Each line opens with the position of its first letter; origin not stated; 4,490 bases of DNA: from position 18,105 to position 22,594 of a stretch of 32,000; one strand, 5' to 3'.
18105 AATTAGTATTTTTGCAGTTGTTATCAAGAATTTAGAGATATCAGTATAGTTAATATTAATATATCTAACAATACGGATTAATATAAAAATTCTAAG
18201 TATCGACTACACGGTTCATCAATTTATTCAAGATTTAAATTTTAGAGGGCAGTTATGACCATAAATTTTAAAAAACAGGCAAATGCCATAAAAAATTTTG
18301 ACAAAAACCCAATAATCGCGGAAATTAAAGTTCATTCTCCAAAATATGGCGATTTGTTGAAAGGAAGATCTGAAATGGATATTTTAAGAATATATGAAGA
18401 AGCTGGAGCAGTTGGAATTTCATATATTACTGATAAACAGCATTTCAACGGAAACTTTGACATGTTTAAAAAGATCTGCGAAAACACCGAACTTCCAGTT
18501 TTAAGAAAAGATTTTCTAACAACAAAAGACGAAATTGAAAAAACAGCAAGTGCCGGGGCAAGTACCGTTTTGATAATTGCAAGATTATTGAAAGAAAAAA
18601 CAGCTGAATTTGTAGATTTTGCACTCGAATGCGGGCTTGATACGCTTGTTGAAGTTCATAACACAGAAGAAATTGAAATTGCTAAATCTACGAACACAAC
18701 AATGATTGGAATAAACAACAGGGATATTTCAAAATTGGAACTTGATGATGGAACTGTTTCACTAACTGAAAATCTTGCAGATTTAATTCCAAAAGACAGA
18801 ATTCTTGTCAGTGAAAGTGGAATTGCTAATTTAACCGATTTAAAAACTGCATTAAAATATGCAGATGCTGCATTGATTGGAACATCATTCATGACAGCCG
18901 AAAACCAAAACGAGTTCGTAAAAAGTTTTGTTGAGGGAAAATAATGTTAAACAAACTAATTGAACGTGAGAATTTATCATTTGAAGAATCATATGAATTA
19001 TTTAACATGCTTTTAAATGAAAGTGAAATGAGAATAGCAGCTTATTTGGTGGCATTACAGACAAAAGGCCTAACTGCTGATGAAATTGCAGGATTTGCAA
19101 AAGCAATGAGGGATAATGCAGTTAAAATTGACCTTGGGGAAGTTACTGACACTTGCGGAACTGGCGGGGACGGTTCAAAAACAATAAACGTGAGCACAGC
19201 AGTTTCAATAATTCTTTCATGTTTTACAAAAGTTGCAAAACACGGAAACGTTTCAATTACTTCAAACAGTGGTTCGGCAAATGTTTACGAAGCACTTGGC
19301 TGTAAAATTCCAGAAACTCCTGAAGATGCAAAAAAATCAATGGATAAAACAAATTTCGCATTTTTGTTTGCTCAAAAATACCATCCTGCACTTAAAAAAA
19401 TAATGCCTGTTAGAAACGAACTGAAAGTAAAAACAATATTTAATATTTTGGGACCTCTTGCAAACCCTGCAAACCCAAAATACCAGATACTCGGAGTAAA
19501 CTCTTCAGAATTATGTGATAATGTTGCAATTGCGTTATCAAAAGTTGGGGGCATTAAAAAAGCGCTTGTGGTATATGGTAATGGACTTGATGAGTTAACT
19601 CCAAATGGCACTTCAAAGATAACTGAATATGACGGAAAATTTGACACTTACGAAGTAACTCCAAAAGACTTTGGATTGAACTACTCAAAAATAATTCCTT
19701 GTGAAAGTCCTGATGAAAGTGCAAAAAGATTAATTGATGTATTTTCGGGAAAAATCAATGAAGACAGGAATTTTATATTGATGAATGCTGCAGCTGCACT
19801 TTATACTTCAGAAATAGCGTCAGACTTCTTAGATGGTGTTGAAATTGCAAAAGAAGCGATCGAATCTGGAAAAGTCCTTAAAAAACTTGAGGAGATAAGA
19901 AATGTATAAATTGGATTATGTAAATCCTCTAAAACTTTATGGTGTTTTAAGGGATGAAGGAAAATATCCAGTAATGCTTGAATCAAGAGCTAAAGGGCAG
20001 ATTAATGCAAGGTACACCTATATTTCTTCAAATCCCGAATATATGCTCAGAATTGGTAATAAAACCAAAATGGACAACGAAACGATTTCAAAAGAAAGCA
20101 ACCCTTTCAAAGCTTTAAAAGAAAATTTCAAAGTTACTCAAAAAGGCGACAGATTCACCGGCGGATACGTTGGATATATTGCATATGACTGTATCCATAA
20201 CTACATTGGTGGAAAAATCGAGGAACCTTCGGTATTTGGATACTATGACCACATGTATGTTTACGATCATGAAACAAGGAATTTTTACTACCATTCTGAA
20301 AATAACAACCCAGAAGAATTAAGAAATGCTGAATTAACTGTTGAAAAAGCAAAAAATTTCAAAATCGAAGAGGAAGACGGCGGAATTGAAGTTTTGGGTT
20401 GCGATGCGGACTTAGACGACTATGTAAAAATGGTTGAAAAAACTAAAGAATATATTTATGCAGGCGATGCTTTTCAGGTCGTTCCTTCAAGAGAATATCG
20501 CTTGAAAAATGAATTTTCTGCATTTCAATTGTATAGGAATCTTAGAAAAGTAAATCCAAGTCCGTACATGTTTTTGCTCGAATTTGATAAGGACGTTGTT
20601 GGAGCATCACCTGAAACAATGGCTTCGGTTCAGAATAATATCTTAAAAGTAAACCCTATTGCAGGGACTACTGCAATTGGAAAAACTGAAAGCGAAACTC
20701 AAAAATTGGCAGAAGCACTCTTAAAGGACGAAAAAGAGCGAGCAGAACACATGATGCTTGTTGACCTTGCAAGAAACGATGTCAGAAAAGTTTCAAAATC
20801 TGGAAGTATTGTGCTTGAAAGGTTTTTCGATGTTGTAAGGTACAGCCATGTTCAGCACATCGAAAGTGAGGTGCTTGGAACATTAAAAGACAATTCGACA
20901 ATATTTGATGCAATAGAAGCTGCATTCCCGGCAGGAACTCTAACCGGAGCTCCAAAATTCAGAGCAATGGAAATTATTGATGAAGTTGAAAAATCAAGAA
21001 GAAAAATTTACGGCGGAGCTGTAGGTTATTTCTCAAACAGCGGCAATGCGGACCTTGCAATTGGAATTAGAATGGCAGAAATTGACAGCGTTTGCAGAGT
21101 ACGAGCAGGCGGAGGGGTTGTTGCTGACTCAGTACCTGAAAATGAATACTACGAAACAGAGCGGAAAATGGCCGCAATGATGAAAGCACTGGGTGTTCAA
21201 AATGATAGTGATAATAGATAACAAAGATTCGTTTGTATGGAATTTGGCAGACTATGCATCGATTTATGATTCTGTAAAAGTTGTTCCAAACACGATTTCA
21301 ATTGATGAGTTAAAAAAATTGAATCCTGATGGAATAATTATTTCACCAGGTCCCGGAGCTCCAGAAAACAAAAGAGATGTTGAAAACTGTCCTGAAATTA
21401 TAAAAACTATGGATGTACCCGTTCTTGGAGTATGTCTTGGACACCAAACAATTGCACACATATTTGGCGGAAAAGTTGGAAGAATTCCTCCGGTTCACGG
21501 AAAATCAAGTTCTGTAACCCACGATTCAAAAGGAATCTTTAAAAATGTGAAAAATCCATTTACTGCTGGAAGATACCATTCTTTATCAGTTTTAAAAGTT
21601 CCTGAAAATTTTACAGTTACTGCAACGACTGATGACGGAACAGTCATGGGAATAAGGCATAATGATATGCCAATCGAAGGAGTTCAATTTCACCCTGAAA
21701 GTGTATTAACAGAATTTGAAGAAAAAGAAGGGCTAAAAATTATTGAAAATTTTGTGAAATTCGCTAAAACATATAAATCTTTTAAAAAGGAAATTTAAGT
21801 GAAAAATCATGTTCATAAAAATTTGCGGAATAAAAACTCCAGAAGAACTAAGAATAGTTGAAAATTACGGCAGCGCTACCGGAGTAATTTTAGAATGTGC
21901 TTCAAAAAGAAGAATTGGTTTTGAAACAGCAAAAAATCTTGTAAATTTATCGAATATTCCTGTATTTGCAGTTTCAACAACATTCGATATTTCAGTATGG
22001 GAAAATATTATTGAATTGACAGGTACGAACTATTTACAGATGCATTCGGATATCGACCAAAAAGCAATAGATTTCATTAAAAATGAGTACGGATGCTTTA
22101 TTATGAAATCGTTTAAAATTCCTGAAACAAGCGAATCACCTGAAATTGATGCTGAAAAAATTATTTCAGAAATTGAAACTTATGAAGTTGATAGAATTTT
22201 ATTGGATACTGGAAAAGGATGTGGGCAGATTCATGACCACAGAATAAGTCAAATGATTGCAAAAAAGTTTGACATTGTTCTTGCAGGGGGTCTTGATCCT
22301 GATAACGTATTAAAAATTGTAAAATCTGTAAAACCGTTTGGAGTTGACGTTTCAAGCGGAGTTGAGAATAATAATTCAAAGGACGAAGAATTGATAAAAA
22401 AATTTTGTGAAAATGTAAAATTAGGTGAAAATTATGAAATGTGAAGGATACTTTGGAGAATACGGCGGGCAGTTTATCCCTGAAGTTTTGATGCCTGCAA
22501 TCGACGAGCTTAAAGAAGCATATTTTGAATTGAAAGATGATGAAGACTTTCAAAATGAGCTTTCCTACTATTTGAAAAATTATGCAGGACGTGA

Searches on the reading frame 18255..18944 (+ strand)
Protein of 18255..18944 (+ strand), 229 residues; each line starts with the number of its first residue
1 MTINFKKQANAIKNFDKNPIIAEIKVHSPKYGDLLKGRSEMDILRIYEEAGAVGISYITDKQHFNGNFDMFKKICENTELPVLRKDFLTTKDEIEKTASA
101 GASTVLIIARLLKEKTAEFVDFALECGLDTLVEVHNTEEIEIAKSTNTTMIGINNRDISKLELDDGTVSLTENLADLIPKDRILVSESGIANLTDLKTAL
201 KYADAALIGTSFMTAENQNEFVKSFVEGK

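Call 7: search_protein_families(library=pfam, proteins=[window:18255-18944:+])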
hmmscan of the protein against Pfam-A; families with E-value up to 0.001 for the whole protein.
window:18255-18944:+ (229 aa): 1 family
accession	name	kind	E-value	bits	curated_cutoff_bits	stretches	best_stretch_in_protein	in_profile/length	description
PF00218.27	IGPS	-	2.9e-54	184.4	27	1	11-224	40-253/254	Indole-3-glycerol phosphate synthase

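Call 9: find_homologous_proteins(query=window:18255-18941:+, max_evalue=1e-20)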
Query window:18255-18941:+ (229 aa): 7115 proteins with E <= 1e-20 among 8000 candidates; the best 120 are listed.
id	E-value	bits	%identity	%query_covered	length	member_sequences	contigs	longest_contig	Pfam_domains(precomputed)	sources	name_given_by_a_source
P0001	2.3e-139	480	99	100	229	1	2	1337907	PF00218.28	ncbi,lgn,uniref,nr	ncbi:indole-3-glycerol phosphate synthase TrpC [Methanococcus maripaludis]|uniref:Indole-3-glycerol 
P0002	2.8e-138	477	98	100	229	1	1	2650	PF00218.28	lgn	-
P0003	5.6e-138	476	98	100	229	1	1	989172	PF00218.28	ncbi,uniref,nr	ncbi:indole-3-glycerol phosphate synthase TrpC [Methanococcus maripaludis]|uniref:Indole-3-glycerol 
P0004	8.0e-138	475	98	100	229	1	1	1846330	PF00218.28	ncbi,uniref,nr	ncbi:indole-3-glycerol phosphate synthase [Methanococcus maripaludis KA1]|uniref:Indole-3-glycerol p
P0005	1.7e-137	474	98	100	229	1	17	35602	PF00218.28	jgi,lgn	jgi:indole-3-glycerol phosphate synthase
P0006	3.4e-137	473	97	100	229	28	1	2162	PF00218.28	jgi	-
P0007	5.1e-131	453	93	100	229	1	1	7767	PF00218.28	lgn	-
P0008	1.0e-130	452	92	100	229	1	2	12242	PF00218.28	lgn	-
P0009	8.3e-130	449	92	100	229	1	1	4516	PF00218.28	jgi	-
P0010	1.4e-129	448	92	100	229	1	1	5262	PF00218.28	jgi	-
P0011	2.5e-129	447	92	100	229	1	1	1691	PF00218.28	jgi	-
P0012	2.7e-125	434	89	100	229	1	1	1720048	PF00218.28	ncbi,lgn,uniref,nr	ncbi:Indole-3-glycerol-phosphate synthase [Methanococcus vannielii SB]|uniref:Indole-3-glycerol phos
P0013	2.3e-112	392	99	83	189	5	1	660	PF00218.28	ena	-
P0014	2.0e-109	382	78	99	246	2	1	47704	PF00218.28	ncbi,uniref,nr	ncbi:indole-3-glycerol phosphate synthase [Methanococcus voltae]|uniref:Indole-3-glycerol phosphate 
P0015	1.1e-105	370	80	95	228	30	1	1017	PF00218.28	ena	-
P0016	1.0e-104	367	75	99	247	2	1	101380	PF00218.28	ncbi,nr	ncbi:indole-3-glycerol phosphate synthase [Methanococcus voltae]|nr:indole-3-glycerol phosphate synt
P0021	1.0e-103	364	78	95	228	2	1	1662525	PF00218.28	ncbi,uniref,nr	ncbi:Indole-3-glycerol-phosphate synthase [Methanothermococcus okinawensis IH1]|uniref:Indole-3-glyc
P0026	6.4e-100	351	75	95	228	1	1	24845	PF00218.28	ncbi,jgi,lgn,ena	-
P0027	6.7e-100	351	75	98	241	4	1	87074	PF00218.28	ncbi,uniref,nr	ncbi:indole-3-glycerol phosphate synthase [Methanococcus voltae]|uniref:Indole-3-glycerol phosphate 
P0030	2.2e-98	346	75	95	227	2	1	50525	PF00218.28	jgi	-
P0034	2.2e-97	343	74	93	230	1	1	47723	PF00218.28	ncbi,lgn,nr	ncbi:indole-3-glycerol phosphate synthase TrpC [Methanothermococcus sp. SCGC AD-155-C09]|nr:indole-3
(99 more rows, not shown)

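Call 13: find_related_loci(query=A1, collection=genome_contigs, flank=4000)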
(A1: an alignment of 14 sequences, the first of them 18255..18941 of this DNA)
Query A1 (229 aa) in genome_contigs; peptide patterns used: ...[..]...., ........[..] (x = any residue, [..] = any of these).
600 stretches matched a pattern (row limit reached: there are more); 592 encode a relative of the query (tblastn E <= 1e-3); the best 80 are kept; 80 distinct loci.
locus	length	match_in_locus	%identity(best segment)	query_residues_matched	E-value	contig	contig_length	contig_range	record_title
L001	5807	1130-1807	72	4-229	5e-107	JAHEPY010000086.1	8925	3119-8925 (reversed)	Methanothermococcus sp. SCGC AD-155-M21 Ga0127417_1539, whole genome shotgun sequence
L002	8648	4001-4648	64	14-229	4e-84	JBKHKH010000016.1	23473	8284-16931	MAG: Archaeoglobaceae archaeon isolate D5M17_2 NODE_23_length_23473_cov_6.727389, whole genome shotgun sequence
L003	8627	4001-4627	61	18-227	2e-82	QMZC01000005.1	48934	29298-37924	MAG: Archaeoglobales archaeon isolate B5_G16 B5_Guay16_scaffold_00164, whole genome shotgun sequence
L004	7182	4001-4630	61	18-228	2e-78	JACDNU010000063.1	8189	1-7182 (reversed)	MAG: Archaeoglobus sp. isolate GB_MAG3_049 c_000000007006, whole genome shotgun sequence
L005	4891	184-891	56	1-226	4e-78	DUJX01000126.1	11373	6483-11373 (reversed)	MAG TPA_asm: Halobacteria archaeon isolate UBA8915 contig_253556, whole genome shotgun sequence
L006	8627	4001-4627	41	19-225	5e-49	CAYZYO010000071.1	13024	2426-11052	MAG TPA_asm: uncultured Syntrophomonadaceae bacterium isolate SRP241341_co1_255 genome assembly, contig: NODE_5208_lengt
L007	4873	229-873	43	8-220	4e-43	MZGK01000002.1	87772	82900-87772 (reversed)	MAG: Candidatus Omnitrophica bacterium 4484_213 ex4484_213_scaffold_535, whole genome shotgun sequence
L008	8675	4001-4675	37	4-228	2e-40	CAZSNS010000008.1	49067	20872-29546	MAG TPA_asm: Candidatus Hadarchaeota archaeon isolate ERP127260_co1_20 genome assembly, contig: NODE_173_length_49067_co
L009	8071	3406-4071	36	5-227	6e-39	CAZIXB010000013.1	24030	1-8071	MAG TPA_asm: uncultured Victivallales bacterium isolate SRP332253_co1_180 genome assembly, contig: NODE_3207_length_2403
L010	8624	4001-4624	38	20-228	4e-39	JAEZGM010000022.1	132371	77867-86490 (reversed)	MAG: Bacillota bacterium isolate OH_CBrB_97 k127_3091669, whole genome shotgun sequence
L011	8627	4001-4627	36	16-226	2e-38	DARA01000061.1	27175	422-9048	MAG TPA_asm: Methanomicrobiaceae archaeon UBA207 UBA207_contig_6299, whole genome shotgun sequence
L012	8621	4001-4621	39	21-228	7e-39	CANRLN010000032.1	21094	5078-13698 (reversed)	MAG: uncultured Clostridia bacterium isolate Lapin-011__bin63 genome assembly, contig: Lapin-011__NODE_2478_length_21094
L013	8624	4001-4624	36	20-229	3e-38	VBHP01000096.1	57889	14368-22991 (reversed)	MAG: Chloroflexi bacterium isolate CF_107 14_1009_16_30cm_scaffold_1648, whole genome shotgun sequence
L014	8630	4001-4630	37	20-229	5e-38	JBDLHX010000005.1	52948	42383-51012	MAG: Actinomycetota bacterium isolate MAG003 MAG003_5, whole genome shotgun sequence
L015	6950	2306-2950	36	2-217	2e-37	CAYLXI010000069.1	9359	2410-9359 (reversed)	MAG TPA_asm: uncultured Piscirickettsiaceae bacterium isolate binchicken_co140_74 genome assembly, contig: NODE_3434_len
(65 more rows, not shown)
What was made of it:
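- Tried and rejected: I used a TrpC alignment (call 13).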

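Call 14: find_encoding_contigs(protein=P0012, flank=3000, max_places=2)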
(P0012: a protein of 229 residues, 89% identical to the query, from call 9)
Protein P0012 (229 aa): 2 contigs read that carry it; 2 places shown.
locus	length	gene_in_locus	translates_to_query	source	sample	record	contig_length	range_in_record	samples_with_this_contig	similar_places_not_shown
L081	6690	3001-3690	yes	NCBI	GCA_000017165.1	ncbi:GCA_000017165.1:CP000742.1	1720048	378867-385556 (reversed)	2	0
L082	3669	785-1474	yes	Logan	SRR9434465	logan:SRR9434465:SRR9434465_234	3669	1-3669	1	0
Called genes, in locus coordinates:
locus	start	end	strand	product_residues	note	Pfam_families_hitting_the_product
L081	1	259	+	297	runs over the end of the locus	PF00849:PseudoU_synth_2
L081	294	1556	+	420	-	PF07969:Amidohydro_3 (faint), PF01979:Amidohydro_1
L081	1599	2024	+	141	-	PF27404:MJ1491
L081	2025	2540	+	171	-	PF09858:DUF2085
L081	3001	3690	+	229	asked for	PF00218:IGPS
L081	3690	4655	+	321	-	PF02885:Glycos_trans_3N, PF00591:Glycos_transf_3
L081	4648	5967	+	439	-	PF04715:, PF00425:Chorismate_bind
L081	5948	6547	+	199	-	PF00117:GATase, PF07722:Peptidase_C26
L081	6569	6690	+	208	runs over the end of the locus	PF00697:PRAI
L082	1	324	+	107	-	?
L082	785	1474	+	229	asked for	PF00218:IGPS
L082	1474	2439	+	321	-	PF02885:Glycos_trans_3N, PF00591:Glycos_transf_3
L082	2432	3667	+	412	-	?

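Call 15: find_encoding_contigs(protein=P0014, flank=3000, max_places=2)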
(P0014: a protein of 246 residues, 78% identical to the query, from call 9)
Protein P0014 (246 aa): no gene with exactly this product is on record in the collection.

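Call 16: find_encoding_contigs(protein=P0021, flank=3000, max_places=2)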
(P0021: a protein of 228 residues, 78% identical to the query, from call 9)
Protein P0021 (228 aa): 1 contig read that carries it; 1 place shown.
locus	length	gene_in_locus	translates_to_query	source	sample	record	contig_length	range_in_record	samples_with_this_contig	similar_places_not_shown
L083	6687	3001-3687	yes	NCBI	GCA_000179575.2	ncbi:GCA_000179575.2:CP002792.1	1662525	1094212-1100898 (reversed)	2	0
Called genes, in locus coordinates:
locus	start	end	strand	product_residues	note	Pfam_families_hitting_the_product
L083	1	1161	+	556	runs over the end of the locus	PF00749:tRNA-synt_1c, PF03950:tRNA-synt_1c_C, PF20974:tRNA-synt_1c_C2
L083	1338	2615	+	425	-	PF01979:Amidohydro_1, PF07969:Amidohydro_3 (faint)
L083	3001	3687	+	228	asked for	PF00218:IGPS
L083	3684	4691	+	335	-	PF02885:Glycos_trans_3N, PF00591:Glycos_transf_3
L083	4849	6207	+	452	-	PF04715:, PF00425:Chorismate_bind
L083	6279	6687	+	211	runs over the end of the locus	PF00117:GATase, PF07722:Peptidase_C26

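Call 22: find_encoding_contigs(protein=P0016, flank=3000, max_places=1)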
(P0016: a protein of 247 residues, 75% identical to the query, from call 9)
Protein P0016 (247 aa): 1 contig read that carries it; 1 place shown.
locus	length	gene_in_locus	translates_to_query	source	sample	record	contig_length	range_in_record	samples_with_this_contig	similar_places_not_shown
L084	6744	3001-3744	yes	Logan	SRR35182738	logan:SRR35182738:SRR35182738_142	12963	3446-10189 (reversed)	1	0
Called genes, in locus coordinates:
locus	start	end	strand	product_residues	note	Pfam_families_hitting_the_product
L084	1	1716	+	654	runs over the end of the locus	PF07992:Pyr_redox_2 (weak), PF00890:FAD_binding_2 (weak), PF12831:FAD_oxidored (weak), PF00037:Fer4 (weak), PF12838:Fer4_7 (weak), PF13187:Fer4_9, PF12838:Fer4_7, PF14697:Fer4_21, +9 more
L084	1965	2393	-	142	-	PF03013:Pyr_excise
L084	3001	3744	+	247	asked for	PF00218:IGPS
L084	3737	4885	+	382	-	-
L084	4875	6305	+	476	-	PF04715:, PF00425:Chorismate_bind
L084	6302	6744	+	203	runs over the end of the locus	PF00117:GATase, PF07722:Peptidase_C26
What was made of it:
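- The ORF always sits immediately upstream of trpC on the same strand, although the gene upstream of it differs: pyrC, DUF2085, or a divergent Pyr_excise gene (calls 14, 16, 22).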

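Call 23: find_encoding_contigs(protein=P0027, flank=3000, max_places=1)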
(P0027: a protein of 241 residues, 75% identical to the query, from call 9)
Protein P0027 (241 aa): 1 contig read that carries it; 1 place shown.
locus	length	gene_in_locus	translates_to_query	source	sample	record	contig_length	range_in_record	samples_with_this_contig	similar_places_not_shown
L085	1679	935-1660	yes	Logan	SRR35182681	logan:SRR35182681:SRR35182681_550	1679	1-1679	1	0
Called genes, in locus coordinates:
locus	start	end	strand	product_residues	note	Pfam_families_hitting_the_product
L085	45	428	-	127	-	PF03013:Pyr_excise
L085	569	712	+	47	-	-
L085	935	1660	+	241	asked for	PF00218:IGPS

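Call 24: find_encoding_contigs(protein=P0026, flank=3000, max_places=1)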
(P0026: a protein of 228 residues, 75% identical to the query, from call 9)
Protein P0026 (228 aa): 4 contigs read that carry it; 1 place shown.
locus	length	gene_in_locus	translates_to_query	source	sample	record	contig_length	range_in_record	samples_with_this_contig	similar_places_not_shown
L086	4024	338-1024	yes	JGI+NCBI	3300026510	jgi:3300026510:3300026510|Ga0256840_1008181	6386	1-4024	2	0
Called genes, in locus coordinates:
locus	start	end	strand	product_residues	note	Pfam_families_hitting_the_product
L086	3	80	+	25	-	?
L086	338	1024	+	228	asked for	PF00218:IGPS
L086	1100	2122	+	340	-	PF02885:Glycos_trans_3N, PF00591:Glycos_transf_3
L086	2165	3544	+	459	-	PF04715:, PF00425:Chorismate_bind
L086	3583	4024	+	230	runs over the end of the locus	-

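Call 25: find_encoding_contigs(protein=P0030, flank=3000, max_places=1)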
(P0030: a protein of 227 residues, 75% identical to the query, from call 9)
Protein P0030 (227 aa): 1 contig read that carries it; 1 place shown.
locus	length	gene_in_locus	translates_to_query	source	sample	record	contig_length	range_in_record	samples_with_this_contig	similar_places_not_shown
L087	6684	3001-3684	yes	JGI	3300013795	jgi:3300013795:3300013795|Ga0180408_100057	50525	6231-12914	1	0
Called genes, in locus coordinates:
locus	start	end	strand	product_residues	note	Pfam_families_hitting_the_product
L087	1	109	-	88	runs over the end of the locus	PF27273:MJ0235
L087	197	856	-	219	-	PF00215:OMPdecase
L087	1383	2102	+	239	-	PF01940:DUF92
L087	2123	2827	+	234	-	PF00588:SpoU_methylase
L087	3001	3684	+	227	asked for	PF00218:IGPS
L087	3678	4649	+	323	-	PF02885:Glycos_trans_3N, PF00591:Glycos_transf_3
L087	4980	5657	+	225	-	PF00697:PRAI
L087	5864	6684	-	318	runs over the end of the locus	-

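Call 83: find_related_loci(query=window:18255-18941:+, collection=metagenome_contigs, flank=1500)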
Query window:18255-18941:+ (229 aa) in metagenome_contigs; peptide patterns used: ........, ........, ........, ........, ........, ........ (x = any residue, [..] = any of these).
277 stretches matched a pattern; 13 encode a relative of the query (tblastn E <= 1e-3); 13 distinct loci.
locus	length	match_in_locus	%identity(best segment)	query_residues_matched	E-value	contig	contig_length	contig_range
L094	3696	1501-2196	76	1-229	7e-116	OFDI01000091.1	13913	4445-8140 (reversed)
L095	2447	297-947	79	13-229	1e-117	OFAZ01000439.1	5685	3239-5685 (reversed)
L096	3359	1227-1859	80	19-229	4e-114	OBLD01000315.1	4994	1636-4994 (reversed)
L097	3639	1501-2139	78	17-229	2e-111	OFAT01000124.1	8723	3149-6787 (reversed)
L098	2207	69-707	78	17-229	2e-114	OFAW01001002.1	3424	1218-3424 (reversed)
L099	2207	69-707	78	17-229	2e-114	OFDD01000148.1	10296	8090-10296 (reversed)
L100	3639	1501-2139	78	17-229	9e-112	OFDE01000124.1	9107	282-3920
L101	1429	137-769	78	19-229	3e-119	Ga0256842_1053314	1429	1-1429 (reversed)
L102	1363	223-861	71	17-229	2e-110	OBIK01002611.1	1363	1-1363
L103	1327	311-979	65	7-229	1e-105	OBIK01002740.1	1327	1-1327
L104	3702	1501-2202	63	1-229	1e-96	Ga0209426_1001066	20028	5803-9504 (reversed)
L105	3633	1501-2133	63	16-226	4e-89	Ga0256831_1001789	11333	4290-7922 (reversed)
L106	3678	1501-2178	48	1-226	3e-62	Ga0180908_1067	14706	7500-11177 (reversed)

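Call 84: find_encoding_contigs(protein=P0008, flank=1500, max_places=2)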
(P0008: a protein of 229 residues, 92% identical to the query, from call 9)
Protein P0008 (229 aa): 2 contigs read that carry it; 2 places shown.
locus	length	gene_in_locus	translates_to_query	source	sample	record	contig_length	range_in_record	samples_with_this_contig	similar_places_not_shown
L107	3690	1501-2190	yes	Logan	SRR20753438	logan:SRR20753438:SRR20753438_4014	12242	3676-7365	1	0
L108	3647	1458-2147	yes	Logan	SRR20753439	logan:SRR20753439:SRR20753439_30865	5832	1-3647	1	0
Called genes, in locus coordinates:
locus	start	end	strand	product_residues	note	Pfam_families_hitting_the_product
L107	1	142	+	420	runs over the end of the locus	PF07969:Amidohydro_3 (faint), PF01979:Amidohydro_1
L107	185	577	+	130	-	PF27404:MJ1491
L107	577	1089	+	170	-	PF09858:DUF2085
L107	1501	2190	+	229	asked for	PF00218:IGPS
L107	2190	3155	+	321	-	PF02885:Glycos_trans_3N, PF00591:Glycos_transf_3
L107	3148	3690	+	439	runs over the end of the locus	PF04715:, PF00425:Chorismate_bind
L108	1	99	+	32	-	?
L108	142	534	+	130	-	PF27404:MJ1491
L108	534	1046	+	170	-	PF09858:DUF2085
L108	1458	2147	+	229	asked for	PF00218:IGPS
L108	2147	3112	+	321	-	PF02885:Glycos_trans_3N, PF00591:Glycos_transf_3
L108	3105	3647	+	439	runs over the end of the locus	PF04715:, PF00425:Chorismate_bind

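Call 101: find_encoding_contigs(protein=P0034, flank=1500, max_places=2)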
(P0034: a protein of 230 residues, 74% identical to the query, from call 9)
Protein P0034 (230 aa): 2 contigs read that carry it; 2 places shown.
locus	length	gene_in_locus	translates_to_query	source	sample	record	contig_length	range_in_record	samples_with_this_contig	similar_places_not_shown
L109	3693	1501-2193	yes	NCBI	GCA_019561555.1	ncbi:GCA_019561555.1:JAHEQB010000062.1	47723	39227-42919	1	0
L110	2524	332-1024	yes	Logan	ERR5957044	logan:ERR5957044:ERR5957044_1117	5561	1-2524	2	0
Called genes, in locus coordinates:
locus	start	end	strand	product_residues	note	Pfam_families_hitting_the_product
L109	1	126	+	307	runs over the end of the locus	PF02445:NadA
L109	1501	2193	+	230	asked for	PF00218:IGPS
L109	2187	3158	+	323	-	PF02885:Glycos_trans_3N, PF00591:Glycos_transf_3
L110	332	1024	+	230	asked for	PF00218:IGPS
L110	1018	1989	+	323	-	PF02885:Glycos_trans_3N, PF00591:Glycos_transf_3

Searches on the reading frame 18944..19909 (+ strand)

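Call 7: search_protein_families(library=pfam, proteins=[window:18944-19909:+])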
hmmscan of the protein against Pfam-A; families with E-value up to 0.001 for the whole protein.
window:18944-19909:+ (321 aa): 2 families
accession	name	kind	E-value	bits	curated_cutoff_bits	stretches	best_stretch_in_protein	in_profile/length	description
PF00591.27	Glycos_transf_3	-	2.6e-74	250.5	27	1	66-310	3-251/253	Glycosyl transferase family, a/b domain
PF02885.22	Glycos_trans_3N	-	8.7e-17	61.1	26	1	2-59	4-63/63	Glycosyl transferase family, helical bundle domain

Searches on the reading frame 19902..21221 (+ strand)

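Call 7: search_protein_families(library=pfam, proteins=[window:19902-21221:+])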
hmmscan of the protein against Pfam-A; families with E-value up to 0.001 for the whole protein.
window:19902-21221:+ (439 aa): 2 families
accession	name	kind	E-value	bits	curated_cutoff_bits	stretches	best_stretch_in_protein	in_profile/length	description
PF00425.24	Chorismate_bind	-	2.4e-90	303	27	1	172-422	3-257/257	chorismate binding enzyme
PF04715.19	Anth_synt_I_N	-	7e-19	68.9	23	1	6-129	2-139/140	Anthranilate synthase component I, N terminal region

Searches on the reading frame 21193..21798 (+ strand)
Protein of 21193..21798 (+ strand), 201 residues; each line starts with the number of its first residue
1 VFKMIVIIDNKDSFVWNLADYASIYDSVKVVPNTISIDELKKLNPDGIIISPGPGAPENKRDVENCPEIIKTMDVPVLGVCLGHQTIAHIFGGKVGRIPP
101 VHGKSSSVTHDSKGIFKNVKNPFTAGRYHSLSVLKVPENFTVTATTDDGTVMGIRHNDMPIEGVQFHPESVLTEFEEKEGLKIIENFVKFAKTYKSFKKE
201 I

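Call 7: search_protein_families(library=pfam, proteins=[window:21193-21798:+])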
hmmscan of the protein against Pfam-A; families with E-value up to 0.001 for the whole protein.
window:21193-21798:+ (201 aa): 2 families
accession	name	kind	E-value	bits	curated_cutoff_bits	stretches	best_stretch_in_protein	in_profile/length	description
PF00117.34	GATase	-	6.5e-53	179.7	22.8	1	6-177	1-180/190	Glutamine amidotransferase class-I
PF07722.19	Peptidase_C26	-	1.4e-12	48.3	20.5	1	72-169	103-219/219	Peptidase C26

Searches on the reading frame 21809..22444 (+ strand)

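Call 7: search_protein_families(library=pfam, proteins=[window:21809-22444:+])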
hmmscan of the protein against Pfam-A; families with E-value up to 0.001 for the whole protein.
window:21809-22444:+ (211 aa): 1 family
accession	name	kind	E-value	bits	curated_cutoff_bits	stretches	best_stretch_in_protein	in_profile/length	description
PF00697.28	PRAI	-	8.1e-27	94.6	22.7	1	4-201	2-192/193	N-(5'phosphoribosyl)anthranilate (PRA) isomerase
